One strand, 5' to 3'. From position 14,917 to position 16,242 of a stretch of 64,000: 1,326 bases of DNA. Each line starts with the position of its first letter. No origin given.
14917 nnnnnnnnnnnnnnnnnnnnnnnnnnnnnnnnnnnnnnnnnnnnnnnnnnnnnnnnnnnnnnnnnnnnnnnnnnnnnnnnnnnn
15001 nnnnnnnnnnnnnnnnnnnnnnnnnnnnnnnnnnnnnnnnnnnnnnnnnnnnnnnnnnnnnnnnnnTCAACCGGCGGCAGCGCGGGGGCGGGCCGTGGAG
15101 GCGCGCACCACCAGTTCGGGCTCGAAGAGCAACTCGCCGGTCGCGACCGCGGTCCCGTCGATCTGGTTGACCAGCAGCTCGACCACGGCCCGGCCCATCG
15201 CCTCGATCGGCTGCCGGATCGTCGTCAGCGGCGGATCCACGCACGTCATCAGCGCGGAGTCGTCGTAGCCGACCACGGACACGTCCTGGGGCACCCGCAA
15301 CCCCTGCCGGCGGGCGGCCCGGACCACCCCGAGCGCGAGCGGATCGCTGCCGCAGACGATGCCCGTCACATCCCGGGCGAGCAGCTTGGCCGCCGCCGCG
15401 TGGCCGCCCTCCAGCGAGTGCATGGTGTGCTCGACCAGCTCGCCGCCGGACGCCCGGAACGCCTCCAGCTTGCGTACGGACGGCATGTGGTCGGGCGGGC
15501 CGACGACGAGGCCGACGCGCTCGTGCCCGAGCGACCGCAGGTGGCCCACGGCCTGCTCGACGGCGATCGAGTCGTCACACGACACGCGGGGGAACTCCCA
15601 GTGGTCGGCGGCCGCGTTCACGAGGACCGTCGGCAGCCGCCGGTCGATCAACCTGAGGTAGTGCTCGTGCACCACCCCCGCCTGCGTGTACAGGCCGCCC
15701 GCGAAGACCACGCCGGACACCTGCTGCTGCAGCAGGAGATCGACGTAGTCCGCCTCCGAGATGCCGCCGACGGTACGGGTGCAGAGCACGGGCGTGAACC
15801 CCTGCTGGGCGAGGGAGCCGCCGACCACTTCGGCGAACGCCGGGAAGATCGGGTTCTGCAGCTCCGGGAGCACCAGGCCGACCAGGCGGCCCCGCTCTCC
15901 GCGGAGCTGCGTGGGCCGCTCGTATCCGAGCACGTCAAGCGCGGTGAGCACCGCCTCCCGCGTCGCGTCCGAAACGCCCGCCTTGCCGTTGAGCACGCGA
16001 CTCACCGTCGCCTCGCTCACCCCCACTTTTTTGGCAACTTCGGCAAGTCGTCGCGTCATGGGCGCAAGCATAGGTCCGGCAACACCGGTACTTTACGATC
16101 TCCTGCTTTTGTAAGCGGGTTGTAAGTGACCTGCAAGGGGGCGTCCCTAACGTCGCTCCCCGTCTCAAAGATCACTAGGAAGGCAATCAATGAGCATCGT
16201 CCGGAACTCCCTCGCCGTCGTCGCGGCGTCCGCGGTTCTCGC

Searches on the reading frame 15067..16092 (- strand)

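Call 12: search_protein_families(library=pfam, proteins=[window:15067-16092:-])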
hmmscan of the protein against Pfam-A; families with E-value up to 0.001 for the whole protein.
window:15067-16092:- (341 aa): 6 families
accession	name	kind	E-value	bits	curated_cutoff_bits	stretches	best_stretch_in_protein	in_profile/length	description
PF13377.12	Peripla_BP_3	-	2.1e-34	119.4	26.5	1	182-333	1-167/167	Periplasmic binding protein-like domain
PF00532.27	Peripla_BP_1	-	4.1e-18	66.3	22.2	1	71-311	4-261/281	Periplasmic binding proteins and sugar binding domain of LacI family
PF00356.27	LacI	-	1.6e-14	53.9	27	1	16-58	2-44/46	Bacterial regulatory proteins, lacI family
PF13560.12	HTH_31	-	3.5e-06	27.7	27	1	15-59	16-61/64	Helix-turn-helix domain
PF13407.12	Peripla_BP_4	-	8.7e-06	25.9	35.1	1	192-314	123-257/258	Periplasmic binding protein domain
PF01381.28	HTH_3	-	0.00018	21.9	23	1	16-54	12-50/55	Helix-turn-helix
